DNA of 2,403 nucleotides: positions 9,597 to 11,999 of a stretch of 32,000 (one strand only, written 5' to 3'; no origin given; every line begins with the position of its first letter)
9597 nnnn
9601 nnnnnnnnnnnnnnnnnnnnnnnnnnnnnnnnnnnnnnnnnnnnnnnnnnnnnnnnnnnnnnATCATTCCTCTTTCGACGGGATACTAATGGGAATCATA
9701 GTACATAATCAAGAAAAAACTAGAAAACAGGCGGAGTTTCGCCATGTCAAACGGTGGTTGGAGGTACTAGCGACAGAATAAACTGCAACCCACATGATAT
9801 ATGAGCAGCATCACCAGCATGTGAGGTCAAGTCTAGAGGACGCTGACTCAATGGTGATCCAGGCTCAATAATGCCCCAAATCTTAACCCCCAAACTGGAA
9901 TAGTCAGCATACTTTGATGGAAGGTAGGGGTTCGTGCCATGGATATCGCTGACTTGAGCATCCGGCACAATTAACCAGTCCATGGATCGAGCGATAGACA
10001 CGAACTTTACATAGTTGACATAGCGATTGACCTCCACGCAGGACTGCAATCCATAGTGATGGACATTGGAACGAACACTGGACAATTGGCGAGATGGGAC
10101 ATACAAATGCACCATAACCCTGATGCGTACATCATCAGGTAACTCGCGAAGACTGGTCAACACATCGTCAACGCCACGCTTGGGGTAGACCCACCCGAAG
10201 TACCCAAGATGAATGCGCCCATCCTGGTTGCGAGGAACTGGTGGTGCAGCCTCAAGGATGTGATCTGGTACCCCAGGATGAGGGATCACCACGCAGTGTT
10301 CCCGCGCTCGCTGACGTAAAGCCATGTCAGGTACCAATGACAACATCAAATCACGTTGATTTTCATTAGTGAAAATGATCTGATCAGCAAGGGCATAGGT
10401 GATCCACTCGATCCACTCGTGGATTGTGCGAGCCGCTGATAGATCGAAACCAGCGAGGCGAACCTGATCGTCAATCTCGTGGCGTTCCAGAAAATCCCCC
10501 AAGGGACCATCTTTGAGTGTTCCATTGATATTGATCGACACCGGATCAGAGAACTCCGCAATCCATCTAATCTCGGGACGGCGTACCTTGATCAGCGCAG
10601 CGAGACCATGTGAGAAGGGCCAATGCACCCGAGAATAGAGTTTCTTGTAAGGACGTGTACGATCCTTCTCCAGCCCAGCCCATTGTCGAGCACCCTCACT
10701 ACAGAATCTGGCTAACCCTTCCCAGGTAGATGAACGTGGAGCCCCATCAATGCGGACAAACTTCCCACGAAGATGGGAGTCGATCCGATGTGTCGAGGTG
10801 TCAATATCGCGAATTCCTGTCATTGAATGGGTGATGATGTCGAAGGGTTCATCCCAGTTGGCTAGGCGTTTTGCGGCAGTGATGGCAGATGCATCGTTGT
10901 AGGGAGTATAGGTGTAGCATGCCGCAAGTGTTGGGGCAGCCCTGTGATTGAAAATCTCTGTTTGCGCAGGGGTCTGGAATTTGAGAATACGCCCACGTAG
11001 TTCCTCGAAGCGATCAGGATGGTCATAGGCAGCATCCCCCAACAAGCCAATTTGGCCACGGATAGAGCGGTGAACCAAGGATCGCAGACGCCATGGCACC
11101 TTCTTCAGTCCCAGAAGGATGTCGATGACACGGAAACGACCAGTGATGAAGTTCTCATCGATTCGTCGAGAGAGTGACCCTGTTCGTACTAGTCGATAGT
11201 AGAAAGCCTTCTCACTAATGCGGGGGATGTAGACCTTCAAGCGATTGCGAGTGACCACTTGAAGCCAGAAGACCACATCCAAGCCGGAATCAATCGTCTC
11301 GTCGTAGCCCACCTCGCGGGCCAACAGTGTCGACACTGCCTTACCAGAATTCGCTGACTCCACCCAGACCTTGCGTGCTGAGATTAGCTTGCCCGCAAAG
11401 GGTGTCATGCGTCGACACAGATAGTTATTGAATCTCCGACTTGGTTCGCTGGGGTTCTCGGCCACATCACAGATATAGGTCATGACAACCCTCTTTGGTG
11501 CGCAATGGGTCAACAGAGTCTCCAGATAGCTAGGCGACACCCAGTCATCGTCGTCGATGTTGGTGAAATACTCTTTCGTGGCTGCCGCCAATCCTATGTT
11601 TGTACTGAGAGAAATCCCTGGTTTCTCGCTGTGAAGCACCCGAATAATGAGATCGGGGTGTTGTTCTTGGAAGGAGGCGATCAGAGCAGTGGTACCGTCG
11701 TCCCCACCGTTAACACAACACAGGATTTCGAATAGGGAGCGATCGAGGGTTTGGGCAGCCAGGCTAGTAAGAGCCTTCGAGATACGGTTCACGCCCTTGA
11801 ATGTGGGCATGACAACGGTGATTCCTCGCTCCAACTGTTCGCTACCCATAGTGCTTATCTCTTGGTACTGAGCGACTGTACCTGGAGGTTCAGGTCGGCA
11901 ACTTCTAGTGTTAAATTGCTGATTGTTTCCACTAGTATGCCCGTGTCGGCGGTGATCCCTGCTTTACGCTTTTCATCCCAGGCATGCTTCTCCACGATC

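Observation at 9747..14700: Tandemly duplicated two-gene modules (small 2-TM protein plus GT2-GT4 fusion) downstream of wecB-wecC: candidate alternating-linkage (teichuronic-type) polymerases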

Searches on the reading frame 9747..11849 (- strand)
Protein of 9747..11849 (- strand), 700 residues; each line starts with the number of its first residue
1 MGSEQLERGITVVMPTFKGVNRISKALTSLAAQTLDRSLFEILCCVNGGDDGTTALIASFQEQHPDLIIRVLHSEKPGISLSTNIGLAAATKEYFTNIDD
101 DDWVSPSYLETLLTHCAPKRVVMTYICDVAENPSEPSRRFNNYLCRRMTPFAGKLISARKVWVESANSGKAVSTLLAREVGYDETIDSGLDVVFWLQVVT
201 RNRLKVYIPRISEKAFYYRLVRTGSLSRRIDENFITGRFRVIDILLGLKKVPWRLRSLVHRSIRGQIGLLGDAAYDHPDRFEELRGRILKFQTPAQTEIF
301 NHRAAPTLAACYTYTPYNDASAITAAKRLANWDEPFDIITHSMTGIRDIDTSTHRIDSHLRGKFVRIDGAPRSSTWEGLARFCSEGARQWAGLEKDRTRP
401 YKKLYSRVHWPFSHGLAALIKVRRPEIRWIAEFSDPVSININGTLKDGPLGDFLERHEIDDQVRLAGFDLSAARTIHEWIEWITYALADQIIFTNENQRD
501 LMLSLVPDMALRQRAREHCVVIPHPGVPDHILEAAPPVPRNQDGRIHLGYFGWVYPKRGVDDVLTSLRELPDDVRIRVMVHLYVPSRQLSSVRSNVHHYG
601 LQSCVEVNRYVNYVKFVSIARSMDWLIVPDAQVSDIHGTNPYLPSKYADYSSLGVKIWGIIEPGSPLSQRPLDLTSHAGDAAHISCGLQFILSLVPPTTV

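Call 4: search_protein_families(library=pfam, proteins=[window:9747-11849:-], max_evalue=0.1)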
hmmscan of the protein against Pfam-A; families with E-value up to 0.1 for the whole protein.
window:9747-11849:- (700 aa): 2 families
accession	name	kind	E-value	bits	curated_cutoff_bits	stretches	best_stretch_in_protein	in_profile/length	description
PF00535.33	Glycos_transf_2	-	2e-18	67.3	23.3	1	11-118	1-105/168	Glycosyl transferase family 2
PF13641.12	Glyco_tranf_2_3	-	3.8e-08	34.1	27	1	10-116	3-111/230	Glycosyltransferase like family 2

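Call 7: search_protein_families(library=ncbifam, proteins=[window:9747-11849:-], max_evalue=0.1)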
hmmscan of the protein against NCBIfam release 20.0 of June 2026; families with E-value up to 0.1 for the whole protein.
window:9747-11849:- (700 aa): 15 families
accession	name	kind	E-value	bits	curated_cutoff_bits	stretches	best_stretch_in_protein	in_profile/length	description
NF007482.0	PRK10073.1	equivalog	4.9e-14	52.1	423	1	9-115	7-109/334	glycosyltransferase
NF041875.1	EPS_EpsD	equivalog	2.5e-13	50.2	370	1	11-149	2-140/325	exopolysaccharide biosynthesis glycosyltransferase EpsD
NF038302.1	EPS_HpsE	equivalog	9e-10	38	300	1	10-111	3-106/307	hormogonium polysaccharide biosynthesis glycosyltransferase HpsE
TIGR03965.1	mycofact_glyco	equivalog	4e-07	29.3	280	1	7-124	73-187/467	mycofactocin biosynthesis glycosyltransferase MftF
NF047683.1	TeichurnBiosyTuaG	equivalog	1e-06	28.6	400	1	7-125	5-120/252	teichuronic acid biosynthesis protein TuaG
TIGR03111.1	glyc2_xrt_Gpos1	hypoth_equivalog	1.4e-06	27.4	363.95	1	10-114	51-154/439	TIGR03111 family XrtG-associated glycosyltransferase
TIGR03937.1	PgaC_IcaA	equivalog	2.6e-06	26.7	422.3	1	8-116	45-150/407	poly-beta-1,6-N-acetyl-D-glucosamine synthase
NF050050.1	ProtGlycPglI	equivalog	9.1e-06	25.2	500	1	10-115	4-107/306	GalNAc(5)-diNAcBac-PP-undecaprenol beta-1,3-glucosyltransferase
TIGR04283.1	glyco_like_mftF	equivalog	0.00014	21.6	182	1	10-122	1-103/221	TIGR04283 family arsenosugar biosynthesis glycosyltransferase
NF041394.1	GtaseAglG_Halo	equivalog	0.00064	19.1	440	1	20-114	15-105/304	glucosyl-dolichyl phosphate glucuronosyltransferase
TIGR03472.1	HpnI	equivalog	0.00094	18.1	310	1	7-115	40-150/373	bacteriohopanetetrol glucosamine biosynthesis glycosyltransferase HpnI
NF053739.1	GlytfEpsEBac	equivalog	0.0021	17.1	450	1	10-111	3-102/265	glycosyltransferase EpsE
NF045692.1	OglycostaseCruG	equivalog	0.0033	16.4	600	1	10-68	43-99/386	2'-O-glycosyltransferase CruG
NF007453.0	PRK10018.1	equivalog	0.026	14.2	382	1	10-116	8-111/280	colanic acid biosynthesis glycosyltransferase WcaA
TIGR04017.1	WcaA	equivalog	0.063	12.9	495.75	1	10-116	7-110/279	colanic acid biosynthesis glycosyltransferase WcaA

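Call 8: search_solved_structures(query=window:9747-11849:-, max_evalue=1)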
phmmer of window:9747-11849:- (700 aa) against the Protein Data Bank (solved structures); distinct sequences matched with E-value up to 1: 17.
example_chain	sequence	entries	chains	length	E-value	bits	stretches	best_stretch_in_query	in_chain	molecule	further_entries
5hea_A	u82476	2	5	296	2e-07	32.9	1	10-113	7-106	Putative glycosyltransferase (GalT1)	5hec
5tze_C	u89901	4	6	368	1.6e-06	29.9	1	11-225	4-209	Glycosyl transferase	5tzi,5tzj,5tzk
3bcv_A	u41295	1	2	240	2.3e-06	29.4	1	10-113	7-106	Putative glycosyltransferase protein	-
5tz8_A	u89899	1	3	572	6.5e-06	27.9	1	11-225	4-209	Glycosyl transferase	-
6yv7_B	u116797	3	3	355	2.9e-05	25.8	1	10-105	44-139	Glycosyl transferase, family 2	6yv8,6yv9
6yv7_A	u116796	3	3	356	3e-05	25.8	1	10-105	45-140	Glycosyl transferase, family 2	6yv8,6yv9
6p61_A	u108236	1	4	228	4.8e-05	25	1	10-112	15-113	Glycosyltransferase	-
2z87_A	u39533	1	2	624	0.00019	23.1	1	11-114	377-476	Chondroitin synthase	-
2z86_A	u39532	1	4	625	0.00019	23.1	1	11-114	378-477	Chondroitin synthase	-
9jma_A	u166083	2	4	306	0.00061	21.4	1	10-112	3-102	GalNAc(5)-diNAcBac-PP-undecaprenol beta-1,3-glucosyltransferase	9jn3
6h1j_A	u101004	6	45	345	0.0023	19.5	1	9-114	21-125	Probable ss-1,3-N-acetylglucosaminyltransferase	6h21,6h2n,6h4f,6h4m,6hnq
8bz4_A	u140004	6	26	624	0.0038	18.8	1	9-112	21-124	Glycosyltransferase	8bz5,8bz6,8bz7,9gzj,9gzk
8bz8_A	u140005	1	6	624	0.0038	18.8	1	9-112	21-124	Glycosyltransferase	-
9omm_A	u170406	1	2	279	0.05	15.1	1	8-112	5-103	Glycosyltransferase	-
9omh_A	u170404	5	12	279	0.051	15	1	8-112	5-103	Glycosyltransferase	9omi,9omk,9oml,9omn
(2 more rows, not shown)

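Call 9: find_homologous_proteins(query=window:9747-11849:-, max_evalue=0.00001)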
Query window:9747-11849:- (700 aa): 62 proteins with E <= 0.00001 among 8000 candidates.
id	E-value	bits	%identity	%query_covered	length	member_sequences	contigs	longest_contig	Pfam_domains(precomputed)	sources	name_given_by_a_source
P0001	0.0e+0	1628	100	100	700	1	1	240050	PF13641.13,PF00535.33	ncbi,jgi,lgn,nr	ncbi:MAG: glycosyltransferase [Propionibacteriaceae bacterium]|jgi:glycosyltransferase involved in c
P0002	9.0e-246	836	54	98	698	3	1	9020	PF00535.33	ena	-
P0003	5.9e-240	816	55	93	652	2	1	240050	PF00535.33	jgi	jgi:glycosyltransferase involved in cell wall biosynthesis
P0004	2.4e-224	765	52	96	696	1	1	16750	PF00535.33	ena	-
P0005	4.0e-222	758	51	97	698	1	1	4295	PF00535.33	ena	-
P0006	2.7e-219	748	51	96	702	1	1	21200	PF13506.14,PF13641.13,PF00535.33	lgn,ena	-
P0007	5.8e-219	747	52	93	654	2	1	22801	PF00535.33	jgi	-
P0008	9.5e-195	667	47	97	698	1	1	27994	PF13506.14,PF13641.13,PF00535.33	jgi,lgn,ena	-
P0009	1.0e-189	650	46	94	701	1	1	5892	PF10111.15,PF13641.13,PF00535.33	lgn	-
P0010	1.7e-171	590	43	98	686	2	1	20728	PF13641.13,PF00535.33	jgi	jgi:hypothetical protein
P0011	1.6e-166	574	44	98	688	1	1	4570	-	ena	-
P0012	3.6e-156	540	40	97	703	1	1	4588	-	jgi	-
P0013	1.7e-134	468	38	96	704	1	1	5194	PF10111.15,PF13641.13,PF00535.33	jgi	jgi:glycosyltransferase involved in cell wall biosynthesis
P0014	1.1e-133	465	37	99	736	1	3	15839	PF13641.13,PF00535.33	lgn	-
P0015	1.7e-131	458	37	96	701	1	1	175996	PF13641.13,PF00535.33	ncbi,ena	-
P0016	2.6e-130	454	37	97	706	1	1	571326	PF13641.13,PF00535.33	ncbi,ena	-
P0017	3.0e-129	451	39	95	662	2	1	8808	PF13641.13,PF00535.33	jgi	-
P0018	5.2e-126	440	37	96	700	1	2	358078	PF13641.13,PF00535.33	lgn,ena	-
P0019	5.8e-126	440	37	99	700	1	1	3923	PF13506.14,PF13641.13,PF00535.33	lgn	-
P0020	5.8e-125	436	37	98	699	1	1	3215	PF10111.15,PF13641.13,PF00535.33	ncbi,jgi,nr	ncbi:MAG: glycosyltransferase [Bifidobacteriaceae bacterium]|jgi:hypothetical protein|nr:glycosyltra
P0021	5.6e-120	420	35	98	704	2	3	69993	PF10111.15,PF13641.13,PF00535.33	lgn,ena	-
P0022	2.0e-119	418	36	99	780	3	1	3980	PF13641.13,PF00535.33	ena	-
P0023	4.5e-117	410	34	97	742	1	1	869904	PF13641.13,PF00535.33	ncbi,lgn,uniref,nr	ncbi:glycosyltransferase [Catellatospora tritici]|uniref:glycosyltransferase n=1 Tax=Catellatospora 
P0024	2.1e-113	398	35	98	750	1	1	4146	PF10111.15,PF13641.13,PF00535.33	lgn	-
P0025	2.2e-113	398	34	98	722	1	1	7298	PF10111.15,PF13641.13,PF00535.33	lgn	-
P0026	8.2e-113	396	35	96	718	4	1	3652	PF13641.13,PF00535.33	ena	-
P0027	8.7e-113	396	34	97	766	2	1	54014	PF13641.13,PF00535.33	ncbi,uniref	ncbi:glycosyltransferase [Micromonospora sp. NPDC050686]|uniref:glycosyltransferase n=1 Tax=Micromon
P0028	1.0e-111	393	34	97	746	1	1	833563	PF13641.13,PF00535.33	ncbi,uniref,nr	ncbi:glycosyltransferase [Catellatospora sp. KI3]|uniref:glycosyltransferase n=1 Tax=Catellatospora 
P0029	2.9e-111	391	36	96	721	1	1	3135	PF10111.15,PF13641.13,PF00535.33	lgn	-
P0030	4.7e-109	384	36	96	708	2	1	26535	PF13641.13,PF00535.33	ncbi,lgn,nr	ncbi:MAG: glycosyl transferase family protein [Marmoricola sp.]|nr:glycosyl transferase family prote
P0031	1.2e-106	376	33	98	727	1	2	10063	PF13641.13,PF00535.33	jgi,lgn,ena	-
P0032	4.2e-105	371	34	96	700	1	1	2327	PF10111.15,PF13641.13,PF00535.33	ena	-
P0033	2.3e-103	365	34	98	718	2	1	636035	PF13641.13,PF00535.33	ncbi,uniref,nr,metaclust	ncbi:glycosyltransferase [Nocardioides sp. URHA0020]|uniref:glycosyltransferase n=1 Tax=Nocardioides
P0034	1.8e-102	362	33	96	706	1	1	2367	PF13641.13,PF00535.33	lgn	-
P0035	4.3e-100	354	33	97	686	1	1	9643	PF10111.15,PF13641.13,PF00535.33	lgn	-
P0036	4.6e-100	354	33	96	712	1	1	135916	PF10111.15,PF13641.13,PF00535.33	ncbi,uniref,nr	ncbi:glycosyltransferase [Aeromicrobium sp. IC_218]|uniref:glycosyltransferase n=1 Tax=Aeromicrobium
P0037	4.9e-100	354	34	97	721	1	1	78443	PF13641.13,PF00535.33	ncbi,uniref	ncbi:glycosyltransferase [Nocardioides sp. SYSU DS0663]|uniref:glycosyltransferase n=1 Tax=Nocardioi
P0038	2.4e-97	345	32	96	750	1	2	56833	PF13641.13,PF00535.33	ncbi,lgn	ncbi:MAG: glycosyltransferase [Sulfitobacter sp.]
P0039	4.1e-97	344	32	94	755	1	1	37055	PF13641.13,PF00535.33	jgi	jgi:poly(ribitol-phosphate) beta-N-acetylglucosaminyltransferase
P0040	5.5e-97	344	33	97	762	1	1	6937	PF13641.13,PF00535.33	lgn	-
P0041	9.3e-93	330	31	95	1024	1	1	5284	PF10111.15,PF13641.13,PF00535.33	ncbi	-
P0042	8.3e-92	327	32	95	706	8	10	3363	PF13641.13,PF00535.33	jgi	jgi:glycosyltransferase involved in cell wall biosynthesis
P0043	2.6e-91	325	33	96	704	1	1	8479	PF13641.13,PF00535.33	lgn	-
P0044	3.9e-90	321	32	98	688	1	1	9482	PF10111.15,PF13641.13,PF00535.33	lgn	-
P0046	2.6e-86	309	31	98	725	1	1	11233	PF13641.13,PF00535.33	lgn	-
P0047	5.2e-85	304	31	98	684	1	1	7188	PF13641.13,PF00535.33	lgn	-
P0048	6.6e-85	304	29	94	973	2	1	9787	PF13641.13,PF00535.33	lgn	-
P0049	4.9e-81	291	29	96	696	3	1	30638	PF13641.13,PF00535.33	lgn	-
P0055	2.8e-43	166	30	71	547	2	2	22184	PF10111.15,PF13641.13,PF00535.33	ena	-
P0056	1.3e-40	158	27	94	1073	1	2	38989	PF13847.13,PF13489.13,PF13641.13,PF13649.13,PF00535.33,PF08241.19,PF08242.19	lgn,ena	-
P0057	1.1e-39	155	26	95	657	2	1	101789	PF13641.13,PF00535.33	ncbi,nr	ncbi:MAG: glycosyltransferase [Coriobacteriia bacterium]|nr:glycosyltransferase [Coriobacteriia bact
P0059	4.0e-36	143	25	94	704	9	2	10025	PF13641.13,PF00535.33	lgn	-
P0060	1.9e-34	137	26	94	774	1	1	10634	PF13641.13,PF00535.33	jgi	jgi:glycosyltransferase involved in cell wall biosynthesis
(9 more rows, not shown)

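Call 12: find_encoding_contigs(protein=P0001, flank=10000, max_places=3)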
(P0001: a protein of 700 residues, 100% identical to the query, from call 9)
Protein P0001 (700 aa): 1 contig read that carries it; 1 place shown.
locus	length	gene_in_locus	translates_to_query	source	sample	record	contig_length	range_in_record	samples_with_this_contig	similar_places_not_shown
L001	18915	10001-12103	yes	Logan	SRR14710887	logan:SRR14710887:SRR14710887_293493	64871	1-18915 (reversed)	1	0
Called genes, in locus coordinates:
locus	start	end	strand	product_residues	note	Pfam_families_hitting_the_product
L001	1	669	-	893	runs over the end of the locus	PF00521:DNA_topoisoIV, PF03989:DNA_gyraseA_C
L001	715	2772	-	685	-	PF02518:HATPase_c, PF00204:DNA_gyraseB, PF01751:Toprim, PF00986:DNA_gyraseB_C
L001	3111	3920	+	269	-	PF01061:ABC2_membrane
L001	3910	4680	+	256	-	PF00005:ABC_tran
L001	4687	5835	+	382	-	PF02350:Epimerase_2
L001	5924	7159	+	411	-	PF03721:UDPG_MGDP_dh_N, PF00984:UDPG_MGDP_dh, PF03720:UDPG_MGDP_dh_C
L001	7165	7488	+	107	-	-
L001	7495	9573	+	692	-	PF00535:Glycos_transf_2, PF13641:Glyco_tranf_2_3 (weak)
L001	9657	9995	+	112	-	-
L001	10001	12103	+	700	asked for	PF00535:Glycos_transf_2, PF13641:Glyco_tranf_2_3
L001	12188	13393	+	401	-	-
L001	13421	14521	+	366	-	PF00535:Glycos_transf_2, PF10111:Glyco_tranf_2_2, PF13641:Glyco_tranf_2_3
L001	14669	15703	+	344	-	PF00535:Glycos_transf_2, PF10111:Glyco_tranf_2_2, PF13641:Glyco_tranf_2_3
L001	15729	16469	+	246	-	PF01128:IspD, PF12804:NTP_transf_3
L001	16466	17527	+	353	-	PF01073:3Beta_HSD (faint), PF01370:Epimerase, PF16363:GDP_Man_Dehyd, PF07993:NAD_binding_4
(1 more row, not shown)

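Call 13: find_related_loci(query=A1, collection=genome_contigs, flank=10000)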
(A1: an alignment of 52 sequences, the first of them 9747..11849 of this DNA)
Query A1 (700 aa) in genome_contigs; peptide patterns used: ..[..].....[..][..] (x = any residue, [..] = any of these).
409 stretches matched a pattern; 392 encode a relative of the query (tblastn E <= 1e-3); the best 80 are kept; 79 distinct loci.
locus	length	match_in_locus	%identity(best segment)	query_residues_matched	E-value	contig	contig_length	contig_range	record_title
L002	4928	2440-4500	54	5-692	0e+0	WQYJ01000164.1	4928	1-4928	MAG: Propionibacteriaceae bacterium isolate Emb289P3bin87 Ga0123356_10031928, whole genome shotgun sequence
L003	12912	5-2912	43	9-693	6e-174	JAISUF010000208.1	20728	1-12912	MAG: Propionibacteriaceae bacterium isolate Md513_bin65 k119_2021959, whole genome shotgun sequence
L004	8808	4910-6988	39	3-697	2e-137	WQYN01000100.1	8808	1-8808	MAG: Micrococcales bacterium isolate Emb289P3bin96 Ga0123356_10011070, whole genome shotgun sequence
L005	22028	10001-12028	37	6-680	2e-131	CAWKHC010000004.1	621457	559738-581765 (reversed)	MAG: uncultured Actinomycetota bacterium isolate MFD02581.bin.2.138 genome assembly, contig: contig_21208, whole genome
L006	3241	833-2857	37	9-682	8e-137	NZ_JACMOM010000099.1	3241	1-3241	MAG: Aeromicrobium sp. isolate LF-bin-25 FL-bin-25-contig-k141_452054, whole genome shotgun sequence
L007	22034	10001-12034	37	10-688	3e-129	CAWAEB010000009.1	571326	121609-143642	MAG: uncultured Actinomycetes bacterium isolate MFD04716.bin.3.43 genome assembly, contig: contig_41766, whole genome sh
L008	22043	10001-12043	36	4-680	3e-126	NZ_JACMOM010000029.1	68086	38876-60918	MAG: Aeromicrobium sp. isolate LF-bin-25 FL-bin-25-contig-k141_102181, whole genome shotgun sequence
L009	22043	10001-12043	36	4-682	2e-125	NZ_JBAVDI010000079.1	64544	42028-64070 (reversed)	MAG: Aeromicrobium sp. isolate MFD05455_ilm_asm_bin22 k127_257288, whole genome shotgun sequence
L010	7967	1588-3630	35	4-680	2e-123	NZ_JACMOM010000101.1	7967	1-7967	MAG: Aeromicrobium sp. isolate LF-bin-25 FL-bin-25-contig-k141_468631, whole genome shotgun sequence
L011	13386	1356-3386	34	2-682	1e-119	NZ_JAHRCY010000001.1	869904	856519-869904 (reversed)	Catellatospora tritici strain NEAU-YM18 Scaffold1, whole genome shotgun sequence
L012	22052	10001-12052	36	10-689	1e-118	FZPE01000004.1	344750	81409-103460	Micrococcales bacterium KH10 genome assembly, contig: Ga0059120_14, whole genome shotgun sequence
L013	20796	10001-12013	36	10-682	3e-125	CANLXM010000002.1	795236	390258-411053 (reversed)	uncultured Cellulomonadaceae bacterium isolate 3-424-3Z.fasta genome assembly, contig: NODE_2, whole genome shotgun sequ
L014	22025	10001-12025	35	9-680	6e-118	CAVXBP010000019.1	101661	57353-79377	MAG: uncultured Actinomycetota bacterium isolate MFD02581.bin.1.230 genome assembly, contig: contig_84675, whole genome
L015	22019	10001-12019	35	9-680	1e-117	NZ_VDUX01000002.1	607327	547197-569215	Aeromicrobium terrae strain CC-CFT486 contig02, whole genome shotgun sequence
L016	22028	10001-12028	35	10-680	2e-116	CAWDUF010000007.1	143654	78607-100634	MAG: uncultured Actinomycetota bacterium isolate MFD05442.bin.2.64 genome assembly, contig: contig_18040, whole genome s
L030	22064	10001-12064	34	9-696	7e-106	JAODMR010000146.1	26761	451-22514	MAG: Micrococcaceae bacterium isolate RYN_96 scaffold_2144285, whole genome shotgun sequence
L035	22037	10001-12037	30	4-685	9e-105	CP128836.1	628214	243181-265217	Rossellomorea sp. AcN35-11 plasmid unnamed, complete sequence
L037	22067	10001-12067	33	2-691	4e-105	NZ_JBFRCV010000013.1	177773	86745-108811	Arthrobacter sp. YAF34 SCAFFOLD_12, whole genome shotgun sequence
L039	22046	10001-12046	33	3-688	5e-104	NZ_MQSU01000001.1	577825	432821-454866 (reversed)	Boudabousia liubingyangii strain VUL4_1 Scaffold1, whole genome shotgun sequence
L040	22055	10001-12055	30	6-692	4e-103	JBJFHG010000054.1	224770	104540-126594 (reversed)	MAG: Bacillus sp. (in: firmicutes) isolate PUUB49_bin.015 NODE_5_length_224770_cov_20.602332, whole genome shotgun seque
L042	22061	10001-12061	32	5-692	3e-103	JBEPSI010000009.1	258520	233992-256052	Arthrobacter sp. 2762 Ga0501445_09, whole genome shotgun sequence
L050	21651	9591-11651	29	6-691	5e-101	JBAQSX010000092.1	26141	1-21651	MAG: Methylococcaceae bacterium isolate MFD12014_ilm_asm_bin15 k127_174311, whole genome shotgun sequence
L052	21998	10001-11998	30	7-669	8e-101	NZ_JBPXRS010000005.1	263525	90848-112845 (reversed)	Metabacillus sp. Hm71 Hm71_ctg005, whole genome shotgun sequence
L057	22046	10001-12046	32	8-680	2e-99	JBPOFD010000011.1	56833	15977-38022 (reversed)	MAG: Sulfitobacter sp. isolate MAG_50 MAG_50_11, whole genome shotgun sequence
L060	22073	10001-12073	30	1-693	2e-99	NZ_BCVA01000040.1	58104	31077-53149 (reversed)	Neobacillus niacini NBRC 15566, whole genome shotgun sequence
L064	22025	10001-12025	29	3-680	4e-99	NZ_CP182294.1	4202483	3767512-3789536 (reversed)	Fictibacillus sp. JL2B1089 chromosome, complete genome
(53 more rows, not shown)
